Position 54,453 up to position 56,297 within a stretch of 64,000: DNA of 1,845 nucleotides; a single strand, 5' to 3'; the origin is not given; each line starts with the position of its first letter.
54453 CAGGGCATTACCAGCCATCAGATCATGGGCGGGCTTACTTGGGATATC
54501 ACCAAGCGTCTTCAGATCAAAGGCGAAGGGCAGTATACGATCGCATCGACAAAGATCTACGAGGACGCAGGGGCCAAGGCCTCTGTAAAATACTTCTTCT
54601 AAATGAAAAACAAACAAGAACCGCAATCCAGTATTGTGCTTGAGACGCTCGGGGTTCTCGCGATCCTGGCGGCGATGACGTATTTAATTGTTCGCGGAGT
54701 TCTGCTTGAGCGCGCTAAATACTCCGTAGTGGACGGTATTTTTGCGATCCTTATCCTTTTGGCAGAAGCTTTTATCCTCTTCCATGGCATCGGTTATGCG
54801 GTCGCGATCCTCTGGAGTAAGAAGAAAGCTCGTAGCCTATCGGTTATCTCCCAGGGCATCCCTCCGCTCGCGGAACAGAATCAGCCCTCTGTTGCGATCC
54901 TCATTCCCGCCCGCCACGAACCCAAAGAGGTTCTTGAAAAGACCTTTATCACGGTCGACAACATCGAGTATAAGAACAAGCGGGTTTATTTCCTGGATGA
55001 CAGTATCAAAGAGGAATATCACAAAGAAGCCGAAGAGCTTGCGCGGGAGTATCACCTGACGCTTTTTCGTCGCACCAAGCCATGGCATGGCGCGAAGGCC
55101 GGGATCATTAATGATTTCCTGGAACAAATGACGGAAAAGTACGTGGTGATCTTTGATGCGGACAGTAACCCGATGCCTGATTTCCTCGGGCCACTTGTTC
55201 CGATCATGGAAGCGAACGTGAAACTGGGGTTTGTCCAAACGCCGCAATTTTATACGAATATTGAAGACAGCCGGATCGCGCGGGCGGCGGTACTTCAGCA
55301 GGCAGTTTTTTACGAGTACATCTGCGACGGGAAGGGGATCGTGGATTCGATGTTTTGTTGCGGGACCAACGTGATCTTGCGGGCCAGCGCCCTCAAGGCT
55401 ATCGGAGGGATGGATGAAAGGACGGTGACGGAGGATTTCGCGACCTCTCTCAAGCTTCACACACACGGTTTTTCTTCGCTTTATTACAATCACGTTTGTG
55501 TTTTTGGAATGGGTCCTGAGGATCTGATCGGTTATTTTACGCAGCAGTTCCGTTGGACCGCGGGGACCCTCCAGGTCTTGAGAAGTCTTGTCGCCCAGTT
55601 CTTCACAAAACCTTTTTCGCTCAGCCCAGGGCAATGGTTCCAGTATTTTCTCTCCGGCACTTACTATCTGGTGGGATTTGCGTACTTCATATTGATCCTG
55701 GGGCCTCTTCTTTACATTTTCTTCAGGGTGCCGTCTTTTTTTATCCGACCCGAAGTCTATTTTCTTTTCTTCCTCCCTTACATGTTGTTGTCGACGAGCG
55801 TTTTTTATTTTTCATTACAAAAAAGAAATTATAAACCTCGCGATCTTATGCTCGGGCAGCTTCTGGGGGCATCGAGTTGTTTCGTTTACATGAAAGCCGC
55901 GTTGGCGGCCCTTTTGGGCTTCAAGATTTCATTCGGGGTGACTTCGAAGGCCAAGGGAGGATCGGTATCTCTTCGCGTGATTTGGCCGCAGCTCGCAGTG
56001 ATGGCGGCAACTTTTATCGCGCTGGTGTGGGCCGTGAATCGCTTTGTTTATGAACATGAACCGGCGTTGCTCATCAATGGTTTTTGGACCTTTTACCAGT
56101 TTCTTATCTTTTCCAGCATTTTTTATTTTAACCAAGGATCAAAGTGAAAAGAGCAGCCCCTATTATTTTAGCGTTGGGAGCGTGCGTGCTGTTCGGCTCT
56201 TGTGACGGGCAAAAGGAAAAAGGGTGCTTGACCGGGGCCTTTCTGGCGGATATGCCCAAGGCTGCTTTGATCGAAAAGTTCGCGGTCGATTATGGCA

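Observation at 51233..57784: Complete synthase-dependent exopolysaccharide system with unusual parts list (GH26-like hydrolase, stand-alone PilZ, PIG-L deacetylase)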

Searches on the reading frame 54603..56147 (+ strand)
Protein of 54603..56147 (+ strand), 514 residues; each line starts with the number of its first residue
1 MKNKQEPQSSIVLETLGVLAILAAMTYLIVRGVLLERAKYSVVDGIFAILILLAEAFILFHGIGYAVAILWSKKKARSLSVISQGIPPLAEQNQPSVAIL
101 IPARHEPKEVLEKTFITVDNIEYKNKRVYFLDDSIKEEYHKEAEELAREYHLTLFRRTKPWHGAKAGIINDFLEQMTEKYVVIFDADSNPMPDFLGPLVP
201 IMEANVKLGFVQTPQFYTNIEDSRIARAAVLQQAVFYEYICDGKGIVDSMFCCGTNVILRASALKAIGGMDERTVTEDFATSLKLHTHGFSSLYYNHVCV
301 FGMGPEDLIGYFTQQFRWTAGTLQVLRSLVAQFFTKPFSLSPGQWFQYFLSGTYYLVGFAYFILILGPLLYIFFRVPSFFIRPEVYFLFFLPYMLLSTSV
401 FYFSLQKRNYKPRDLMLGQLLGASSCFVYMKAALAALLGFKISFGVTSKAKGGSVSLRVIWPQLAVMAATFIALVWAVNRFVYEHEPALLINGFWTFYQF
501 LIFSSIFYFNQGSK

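Call 4: search_protein_families(library=pfam, proteins=[window:54603-56147:+], max_evalue=0.01)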
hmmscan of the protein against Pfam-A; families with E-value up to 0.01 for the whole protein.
window:54603-56147:+ (514 aa): 5 families
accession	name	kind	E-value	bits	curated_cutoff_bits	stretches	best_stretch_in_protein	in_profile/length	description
PF13641.12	Glyco_tranf_2_3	-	2.7e-21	77.1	27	1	95-320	1-229/230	Glycosyltransferase like family 2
PF13632.12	Glyco_trans_2_3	-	3.8e-20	73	27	1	180-371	1-194/198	Glycosyl transferase family group 2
PF00535.33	Glycos_transf_2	-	1.3e-15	58.2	23.3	1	99-267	2-167/168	Glycosyl transferase family 2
PF13506.12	Glyco_transf_21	-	1.1e-07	32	21.7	1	159-319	12-173/174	Glycosyl transferase family 21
PF03552.20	Cellulose_synt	-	0.00016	20.8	24.7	1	274-486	421-651/722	Cellulose synthase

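Call 5: search_protein_families(library=ncbifam, proteins=[window:54603-56147:+], max_evalue=0.01)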
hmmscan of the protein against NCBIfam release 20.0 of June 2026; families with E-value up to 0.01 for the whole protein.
window:54603-56147:+ (514 aa): 18 families
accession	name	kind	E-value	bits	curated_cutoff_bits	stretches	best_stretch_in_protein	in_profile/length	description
TIGR03030.1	CelA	equivalog_domain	1.3e-63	215.2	699.1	1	17-505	61-558/714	UDP-forming cellulose synthase catalytic subunit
NF008558.0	PRK11498.1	equivalog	8.1e-41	139.8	992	1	88-504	266-683/872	UDP-forming cellulose synthase catalytic subunit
TIGR03937.1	PgaC_IcaA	equivalog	1.6e-19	70.2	422.3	1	88-353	38-301/407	poly-beta-1,6-N-acetyl-D-glucosamine synthase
NF003958.0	PRK05454.2-1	equivalog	2.2e-13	49.3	419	1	24-264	32-291/704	glucans biosynthesis glucosyltransferase MdoH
NF003959.0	PRK05454.2-2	equivalog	5.3e-10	38.3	550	1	153-335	158-353/599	glucans biosynthesis glucosyltransferase MdoH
NF003962.0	PRK05454.2-5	equivalog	1.9e-09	36.7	328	1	16-327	61-392/641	glucans biosynthesis glucosyltransferase MdoH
TIGR04242.1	nodulat_NodC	equivalog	1e-07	31.3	550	1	89-323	42-285/395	chitooligosaccharide synthase NodC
TIGR03965.1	mycofact_glyco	equivalog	2.4e-07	30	280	1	89-319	68-297/467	mycofactocin biosynthesis glycosyltransferase MftF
NF053846.1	glyco_with_XrtP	equivalog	1.8e-06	26.9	520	1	253-333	225-309/440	XrtP-associated glycosyltransferase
NF003963.0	PRK05454.2-6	equivalog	1.8e-06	26.7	884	1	18-213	44-254/610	glucans biosynthesis glucosyltransferase MdoH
NF003960.0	PRK05454.2-3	equivalog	1.8e-06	26.7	829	1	156-328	235-416/659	glucans biosynthesis glucosyltransferase MdoH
NF003956.0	PRK05454.1-3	equivalog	6.2e-05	21.3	864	1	151-272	202-326/718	glucans biosynthesis glucosyltransferase MdoH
NF003961.0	PRK05454.2-4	equivalog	0.00015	20.3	583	1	155-228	199-273/643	glucans biosynthesis glucosyltransferase MdoH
NF003957.0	PRK05454.1-4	equivalog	0.00015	20.3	1131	1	39-270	87-331/645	glucans biosynthesis glucosyltransferase MdoH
NF003955.0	PRK05454.1-1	equivalog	0.00016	19.6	1037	1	154-213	323-384/855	glucans biosynthesis glucosyltransferase MdoH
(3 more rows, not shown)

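Call 6: search_solved_structures(query=window:54603-56147:+, max_evalue=0.001, show_alignments=2)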
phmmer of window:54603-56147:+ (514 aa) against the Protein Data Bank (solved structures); distinct sequences matched with E-value up to 0.001: 9.
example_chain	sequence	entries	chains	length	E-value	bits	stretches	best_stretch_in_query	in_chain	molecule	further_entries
5ej1_A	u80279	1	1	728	1.4e-33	119.9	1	88-472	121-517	Putative cellulose synthase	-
4hg6_A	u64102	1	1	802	1.7e-33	119.6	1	88-472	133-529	Cellulose Synthase Subunit A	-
4p00_A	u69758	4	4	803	1.8e-33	119.5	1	88-472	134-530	Cellulose Synthase A subunit | Cellulose Synthase subunit A | Putative cellulose synthase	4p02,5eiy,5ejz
7lby_A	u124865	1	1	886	1.2e-31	113.5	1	92-504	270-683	Cellulose synthase catalytic subunit [UDP-forming]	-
9b8v_E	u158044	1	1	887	1.2e-31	113.5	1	92-504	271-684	Cellulose synthase catalytic subunit [UDP-forming]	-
9fmv_A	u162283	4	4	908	1.3e-31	113.4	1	92-504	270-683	Cellulose synthase catalytic subunit [UDP-forming]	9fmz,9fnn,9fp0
5mlz_A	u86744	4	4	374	6.9e-07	31.8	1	96-203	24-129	Dolichol monophosphate mannose synthase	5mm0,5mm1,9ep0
8vi0_A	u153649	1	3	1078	0.00013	24.3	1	273-470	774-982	Cellulose synthase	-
8vhz_A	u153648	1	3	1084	0.00014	24.2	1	273-468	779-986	Cellulose synthase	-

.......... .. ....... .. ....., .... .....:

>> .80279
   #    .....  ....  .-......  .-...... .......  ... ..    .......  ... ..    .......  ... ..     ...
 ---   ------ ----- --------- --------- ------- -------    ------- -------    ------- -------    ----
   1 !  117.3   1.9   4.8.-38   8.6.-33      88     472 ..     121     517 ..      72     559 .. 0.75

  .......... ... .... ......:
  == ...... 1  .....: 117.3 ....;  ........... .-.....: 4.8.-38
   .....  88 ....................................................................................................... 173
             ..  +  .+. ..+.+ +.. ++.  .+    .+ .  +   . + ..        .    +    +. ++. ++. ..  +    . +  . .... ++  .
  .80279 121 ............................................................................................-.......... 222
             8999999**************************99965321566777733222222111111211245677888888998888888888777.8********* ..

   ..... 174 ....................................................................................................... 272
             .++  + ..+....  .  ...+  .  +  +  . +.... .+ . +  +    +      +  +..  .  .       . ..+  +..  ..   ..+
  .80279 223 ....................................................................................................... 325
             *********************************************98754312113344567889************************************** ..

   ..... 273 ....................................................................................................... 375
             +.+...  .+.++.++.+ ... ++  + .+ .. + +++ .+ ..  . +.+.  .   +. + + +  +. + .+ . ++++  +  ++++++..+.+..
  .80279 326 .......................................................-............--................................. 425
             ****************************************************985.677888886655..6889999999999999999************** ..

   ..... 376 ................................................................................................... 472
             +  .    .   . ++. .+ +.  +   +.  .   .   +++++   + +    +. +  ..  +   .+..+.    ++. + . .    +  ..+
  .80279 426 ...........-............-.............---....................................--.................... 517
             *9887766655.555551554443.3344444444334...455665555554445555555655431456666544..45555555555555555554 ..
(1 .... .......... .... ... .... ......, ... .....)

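Call 8: find_homologous_proteins(query=window:54603-56147:+, max_evalue=1e-20)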
Query window:54603-56147:+ (514 aa): 1380 proteins with E <= 1e-20 among 8000 candidates; the best 120 are listed.
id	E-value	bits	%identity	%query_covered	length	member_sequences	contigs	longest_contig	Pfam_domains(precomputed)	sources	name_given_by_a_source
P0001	0.0e+0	1049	88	100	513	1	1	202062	PF13632.13,PF13506.14,PF13641.13,PF03552.21,PF00535.33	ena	-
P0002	0.0e+0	1044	88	100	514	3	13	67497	PF13632.13,PF13506.14,PF13641.13,PF03552.21,PF00535.33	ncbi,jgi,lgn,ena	-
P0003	0.0e+0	1026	88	100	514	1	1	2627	PF13632.13,PF13506.14,PF13641.13,PF03552.21,PF00535.33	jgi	-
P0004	0.0e+0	1022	86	100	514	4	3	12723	PF13632.13,PF13506.14,PF13641.13,PF03552.21,PF00535.33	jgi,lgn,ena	jgi:cellulose synthase (UDP-forming)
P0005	0.0e+0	1011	86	100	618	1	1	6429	PF13632.13,PF13506.14,PF13641.13,PF00535.33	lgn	-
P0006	3.0e-298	1008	84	100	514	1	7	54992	PF13632.13,PF13506.14,PF13641.13,PF03552.21,PF00535.33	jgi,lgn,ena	-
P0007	9.9e-296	1000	83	100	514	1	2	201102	PF13632.13,PF13506.14,PF13641.13,PF03552.21,PF00535.33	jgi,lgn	jgi:cellulose synthase (UDP-forming)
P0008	4.0e-292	988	83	100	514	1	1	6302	PF13632.13,PF13506.14,PF13641.13,PF03552.21,PF00535.33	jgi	jgi:cellulose synthase (UDP-forming)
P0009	7.4e-290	980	82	100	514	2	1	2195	PF13632.13,PF13506.14,PF13641.13,PF03552.21,PF00535.33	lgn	-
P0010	5.0e-288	974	81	100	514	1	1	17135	PF13632.13,PF13506.14,PF13641.13,PF03552.21,PF00535.33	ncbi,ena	-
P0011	5.3e-275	931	78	100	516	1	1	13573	PF13632.13,PF13506.14,PF13641.13,PF03552.21,PF00535.33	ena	-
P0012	1.5e-268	910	77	100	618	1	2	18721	PF13632.13,PF13506.14,PF13641.13,PF03552.21,PF00535.33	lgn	-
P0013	7.8e-266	901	76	100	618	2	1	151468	PF13632.13,PF13506.14,PF13641.13,PF03552.21,PF00535.33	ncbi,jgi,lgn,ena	ncbi:MAG: glycosyltransferase [Candidatus Omnitrophota bacterium]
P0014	1.4e-265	900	75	100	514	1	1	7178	PF13632.13,PF13506.14,PF13641.13,PF03552.21,PF00535.33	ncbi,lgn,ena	-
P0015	5.5e-263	892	73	100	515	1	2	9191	PF13632.13,PF13506.14,PF13641.13,PF00535.33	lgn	-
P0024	5.2e-223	760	64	99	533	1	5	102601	PF13632.13,PF13506.14,PF13641.13,PF03552.21,PF00535.33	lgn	-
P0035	2.2e-194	665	57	99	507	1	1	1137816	PF13632.13,PF13506.14,PF13641.13,PF03552.21,PF00535.33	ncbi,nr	ncbi:MAG: glycosyltransferase [Candidatus Omnitrophota bacterium]|nr:MAG: glycosyltransferase [Candi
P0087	3.3e-186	638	54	98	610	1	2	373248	PF13632.13,PF13506.14,PF13641.13,PF03552.21,PF00535.33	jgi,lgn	jgi:cellulose synthase (UDP-forming)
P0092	5.8e-186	637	54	97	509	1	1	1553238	PF13632.13,PF13506.14,PF13641.13,PF03552.21,PF00535.33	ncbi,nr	ncbi:MAG: glycosyltransferase [Candidatus Omnitrophota bacterium]|nr:MAG: glycosyltransferase [Candi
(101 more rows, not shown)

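Call 9: find_related_loci(query=window:54603-56147:+, collection=genome_contigs, flank=10000)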
Query window:54603-56147:+ (514 aa) in genome_contigs; peptide patterns used: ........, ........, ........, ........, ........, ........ (x = any residue, [..] = any of these).
44 stretches matched a pattern; 20 encode a relative of the query (tblastn E <= 1e-3); 19 distinct loci.
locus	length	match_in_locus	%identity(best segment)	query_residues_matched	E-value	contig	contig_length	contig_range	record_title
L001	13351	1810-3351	88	1-514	0e+0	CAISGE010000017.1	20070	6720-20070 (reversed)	MAG: Candidatus Omnitrophica bacterium isolate AM-lipid-02-D9_bin-1187 genome assembly, contig: bin-1187:17/80, whole ge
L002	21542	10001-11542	87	1-514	0e+0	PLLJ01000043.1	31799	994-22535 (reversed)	MAG: Candidatus Omnitrophota bacterium isolate fen_1321 73.20120800_E3X.43_contig_8016, whole genome shotgun sequence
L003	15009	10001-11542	81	1-514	0e+0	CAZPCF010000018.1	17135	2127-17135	MAG TPA_asm: uncultured bacterium isolate SRP178699_co1_136 genome assembly, contig: NODE_4167_length_17135_cov_4.834016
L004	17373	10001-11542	75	1-514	0e+0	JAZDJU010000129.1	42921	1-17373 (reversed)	MAG: Candidatus Omnitrophota bacterium isolate MEGAHIT-group-0.500 k141_2071425, whole genome shotgun sequence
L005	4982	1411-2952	75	1-514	0e+0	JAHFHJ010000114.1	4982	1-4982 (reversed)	MAG: Candidatus Omnitrophota bacterium isolate nzgw336 NODE_69071_length_4983_cov_3.398396, whole genome shotgun sequenc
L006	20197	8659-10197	76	1-513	0e+0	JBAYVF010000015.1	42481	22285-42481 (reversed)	MAG: Candidatus Omnitrophota bacterium isolate SO_2016_LW3_53 scaffold01340_LW162_2016, whole genome shotgun sequence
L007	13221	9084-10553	56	19-510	0e+0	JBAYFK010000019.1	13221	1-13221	MAG: Candidatus Omnitrophota bacterium isolate SO_2016_GW1_1 scaffold08216_OW334_2016, whole genome shotgun sequence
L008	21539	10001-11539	84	1-513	0e+0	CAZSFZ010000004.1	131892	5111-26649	MAG TPA_asm: uncultured bacterium isolate binchicken_co117_453 genome assembly, contig: NODE_176_length_131892_cov_23.27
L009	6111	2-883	85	220-513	1e-166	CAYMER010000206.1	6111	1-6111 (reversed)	MAG TPA_asm: uncultured bacterium isolate binchicken_co18_506 genome assembly, contig: k141_3521361, whole genome shotgu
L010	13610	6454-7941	38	11-511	1e-109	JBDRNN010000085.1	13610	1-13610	MAG: Candidatus Bathyarchaeota archaeon isolate MEGAHIT-group-1.890 k141_9155504, whole genome shotgun sequence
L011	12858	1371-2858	30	4-505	8e-64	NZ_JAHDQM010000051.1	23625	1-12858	MAG: Methanoculleus sp. isolate SM3-B2 k141_45137, whole genome shotgun sequence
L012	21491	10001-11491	30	4-505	2e-63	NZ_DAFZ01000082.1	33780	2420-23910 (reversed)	MAG: Methanoculleus sp. UBA208 UBA208_contig_1891, whole genome shotgun sequence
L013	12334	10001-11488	30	4-505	5e-63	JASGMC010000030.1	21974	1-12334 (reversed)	MAG: Methanoculleus sp. isolate DJKA123_ANT-F21_bin.24 scaffold_775, whole genome shotgun sequence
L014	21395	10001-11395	30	39-505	2e-62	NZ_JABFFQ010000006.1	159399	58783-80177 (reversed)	Methanoculleus nereidis strain YWC-01 YWC-01-scaffold06, whole genome shotgun sequence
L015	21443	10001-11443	30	25-505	3e-61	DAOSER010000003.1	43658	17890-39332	MAG TPA_asm: Methanoculleus sp. isolate AMR_MDS_1800 NODE_497_length_43658_cov_63.297204, whole genome shotgun sequence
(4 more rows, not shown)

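Call 14: find_encoding_contigs(protein=P0035, flank=10000, max_places=2)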
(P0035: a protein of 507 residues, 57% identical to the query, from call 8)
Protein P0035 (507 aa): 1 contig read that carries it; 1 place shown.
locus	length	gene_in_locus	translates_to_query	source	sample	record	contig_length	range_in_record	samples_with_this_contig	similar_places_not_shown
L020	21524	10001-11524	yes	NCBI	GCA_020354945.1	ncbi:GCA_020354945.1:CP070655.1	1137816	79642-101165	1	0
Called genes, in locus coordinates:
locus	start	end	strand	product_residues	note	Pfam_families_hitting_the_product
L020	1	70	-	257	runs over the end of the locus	PF13413:HTH_25, PF13464:RodZ_C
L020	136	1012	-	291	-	PF01580:FtsK_SpoIIIE, PF09397:FtsK_gamma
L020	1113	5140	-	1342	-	-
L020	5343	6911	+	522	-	PF02310:B12-binding, PF04055:Radical_SAM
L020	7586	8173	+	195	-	-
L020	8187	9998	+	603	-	PF13424:TPR_12 (faint), PF00515:TPR_1 (faint), PF07719:TPR_2 (faint), PF13428:TPR_14 (weak), PF14559:TPR_19 (weak), PF23914:TPR_CcmH_CycH, PF14559:TPR_19, PF13432:TPR_16 (weak), +11 more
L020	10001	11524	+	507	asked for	PF13506:Glyco_transf_21, PF00535:Glycos_transf_2, PF13641:Glyco_tranf_2_3, PF13632:Glyco_trans_2_3, PF03552:Cellulose_synt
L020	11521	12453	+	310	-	PF02156:Glyco_hydro_26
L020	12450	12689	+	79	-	-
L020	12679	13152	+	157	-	PF07238:PilZ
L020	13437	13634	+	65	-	PF06305:LapA_dom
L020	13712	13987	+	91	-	PF18905:DUF5661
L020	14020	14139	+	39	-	PF06397:Desulfoferrod_N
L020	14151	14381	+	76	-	PF00462:Glutaredoxin, PF13192:Thioredoxin_3 (weak), PF13417:GST_N_3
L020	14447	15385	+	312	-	PF04338:DUF481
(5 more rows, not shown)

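Call 15: find_encoding_contigs(protein=P0087, flank=10000, max_places=2)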
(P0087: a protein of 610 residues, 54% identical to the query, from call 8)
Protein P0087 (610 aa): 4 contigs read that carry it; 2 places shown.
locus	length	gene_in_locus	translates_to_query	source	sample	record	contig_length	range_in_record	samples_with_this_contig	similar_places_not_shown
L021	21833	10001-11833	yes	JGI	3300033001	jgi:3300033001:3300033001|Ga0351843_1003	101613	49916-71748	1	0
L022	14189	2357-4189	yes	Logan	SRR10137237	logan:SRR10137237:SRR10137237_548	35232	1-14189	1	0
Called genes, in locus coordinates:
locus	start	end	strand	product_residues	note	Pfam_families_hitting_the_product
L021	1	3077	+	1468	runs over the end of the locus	PF03924:CHASE, PF00989:PAS, PF08447:PAS_3, PF08448:PAS_4, PF13426:PAS_9, PF00989:PAS, PF08447:PAS_3, PF13426:PAS_9, +12 more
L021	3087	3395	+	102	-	PF01627:Hpt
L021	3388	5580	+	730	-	PF00437:T2SSE, PF00072:Response_reg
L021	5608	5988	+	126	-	PF00072:Response_reg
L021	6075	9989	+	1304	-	PF14559:TPR_19, PF23914:TPR_CcmH_CycH, PF14559:TPR_19, PF14559:TPR_19, PF23914:TPR_CcmH_CycH, PF14559:TPR_19, PF23914:TPR_CcmH_CycH, PF13432:TPR_16, +31 more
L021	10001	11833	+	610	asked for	PF13506:Glyco_transf_21, PF00535:Glycos_transf_2, PF13641:Glyco_tranf_2_3, PF13632:Glyco_trans_2_3, PF03552:Cellulose_synt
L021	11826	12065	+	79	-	-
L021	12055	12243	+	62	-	-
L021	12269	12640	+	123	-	PF00072:Response_reg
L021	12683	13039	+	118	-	PF01627:Hpt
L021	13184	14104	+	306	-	PF02156:Glyco_hydro_26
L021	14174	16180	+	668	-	PF01926:MMR_HSR1, PF02421:FeoB_N, PF17910:FeoB_Cyto, PF07670:Gate, PF07664:FeoB_C, PF07670:Gate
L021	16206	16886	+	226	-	PF02742:Fe_dep_repr_C, PF04023:FeoA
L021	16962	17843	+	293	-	PF01040:UbiA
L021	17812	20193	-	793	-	PF00515:TPR_1 (faint), PF07719:TPR_2 (faint), PF13181:TPR_8 (faint), PF13414:TPR_11 (weak), PF13431:TPR_17 (faint), PF13432:TPR_16 (faint), PF01476:LysM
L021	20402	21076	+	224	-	PF00730:HhH-GPD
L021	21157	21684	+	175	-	PF00881:Nitroreductase, PF14512:TM1586_NiRdase (weak), PF00881:Nitroreductase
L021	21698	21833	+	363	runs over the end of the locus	-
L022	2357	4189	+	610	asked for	PF13506:Glyco_transf_21, PF00535:Glycos_transf_2, PF13641:Glyco_tranf_2_3, PF13632:Glyco_trans_2_3, PF03552:Cellulose_synt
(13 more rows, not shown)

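Call 16: search_protein_families(library=pfam, proteins=[L007:10872-11111:+, L007:10530-10871:+, L021:12055-12243:+, L021:11826-12065:+], max_evalue=1)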
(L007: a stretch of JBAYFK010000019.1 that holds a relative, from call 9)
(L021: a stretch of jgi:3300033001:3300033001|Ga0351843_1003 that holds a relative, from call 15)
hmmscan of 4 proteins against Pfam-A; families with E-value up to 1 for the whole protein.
L007:10872-11111:+ (79 aa): 0 families

L007:10530-10871:+ (113 aa): 1 family
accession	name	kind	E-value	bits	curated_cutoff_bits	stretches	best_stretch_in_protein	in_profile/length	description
PF07238.19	PilZ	-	0.02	15.6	22.5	1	49-111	38-99/102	PilZ domain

L021:12055-12243:+ (62 aa): 0 families

L021:11826-12065:+ (79 aa): 0 families

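Call 38: search_dna_similar(query=window:54603-56147:+, collection=plasmids, mode=protein, max_rows=40, rows=spread)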
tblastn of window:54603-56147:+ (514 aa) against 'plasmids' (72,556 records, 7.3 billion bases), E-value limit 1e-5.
Records with a match: 643; places in all: 763; records where one place covers at least 80% of the query: 81.
Best place of each record, by identity: <60% 643.
By first word of the organism name: Escherichia 156; Rhizobium 107; Sinorhizobium 96; Agrobacterium 32; Bradyrhizobium 27; Klebsiella 16; Ensifer 15; Lactiplantibacillus 13; Enterobacter 11; Bacillus 10; and 71 more.
By predicted mobility (MOB-suite, as given by PLSDB): non-mobilizable 317; mobilizable 193; conjugative 133.
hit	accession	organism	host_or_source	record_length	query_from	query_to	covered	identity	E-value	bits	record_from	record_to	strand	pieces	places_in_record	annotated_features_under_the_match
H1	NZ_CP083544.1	Jannaschia sp. W003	-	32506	94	499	79%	31.3%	7e-39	159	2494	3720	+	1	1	glycosyltransferase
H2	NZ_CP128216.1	Agrobacterium fabrum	whole organism,plant root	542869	88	504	81%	28.7%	4e-31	135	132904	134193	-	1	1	cellulose synthase catalytic subunit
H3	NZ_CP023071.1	Sinorhizobium fredii CCBAU 83666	G.max,nodule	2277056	69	457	76%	30.0%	8e-33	140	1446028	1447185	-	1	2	record has no annotation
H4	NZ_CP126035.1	Bradyrhizobium elkanii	Glycine max,soybean,root nodule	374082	90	477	75%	29.7%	1e-33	143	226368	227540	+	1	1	glycosyltransferase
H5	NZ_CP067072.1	Rhizobium sp. AB2/73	Phyla canescens,cell culture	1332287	78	502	83%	26.8%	9e-32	137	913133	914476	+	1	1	record has no annotation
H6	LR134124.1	Klebsiella aerogenes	not available: to be reported later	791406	84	514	77%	28.0%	2e-24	139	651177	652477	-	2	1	bcsA_1: Cellulose synthase catalytic subunit [UDP-forming] | bcsA_2: Cellulose synthase catalytic subunit [UDP-forming]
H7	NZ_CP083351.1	Ensifer adhaerens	cell culture,The sample was isolated ...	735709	90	456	71%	29.9%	3e-33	142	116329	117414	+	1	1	glycosyltransferase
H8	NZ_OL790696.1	Escherichia coli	-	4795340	95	514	82%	26.0%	2e-28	127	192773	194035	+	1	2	none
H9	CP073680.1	Sinorhizobium meliloti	Medicago truncatula,cell culture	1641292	91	457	70%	30.1%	2e-27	150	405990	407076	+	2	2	none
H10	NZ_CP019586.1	Sinorhizobium meliloti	Medicago arborea,tissue sample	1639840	91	457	71%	29.4%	5e-32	138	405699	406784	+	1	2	none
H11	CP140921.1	Sinorhizobium meliloti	Medicago lupulina,whole organism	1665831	91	457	71%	29.4%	5e-32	138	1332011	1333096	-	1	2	glycosyltransferase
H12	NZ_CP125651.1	Rhizobium sp. BT04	Phaseolus vulgaris,Pure culture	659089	69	453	75%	27.9%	8e-32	137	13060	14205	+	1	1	glycosyltransferase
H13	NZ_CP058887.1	Shigella flexneri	Stanley WWTPs_33 WWTPs effluent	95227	82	503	82%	25.3%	3e-25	117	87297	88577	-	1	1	bcsA: UDP-forming cellulose synthase catalytic subunit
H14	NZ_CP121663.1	Rhizobium sp. CB3090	Gliricidia sp.,cell culture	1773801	91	456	71%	28.9%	6e-34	144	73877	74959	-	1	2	record has no annotation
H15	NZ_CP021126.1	Rhizobium sp. Kim5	Phaseolus vulgaris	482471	91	456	71%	28.9%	1e-32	140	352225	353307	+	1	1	glycosyltransferase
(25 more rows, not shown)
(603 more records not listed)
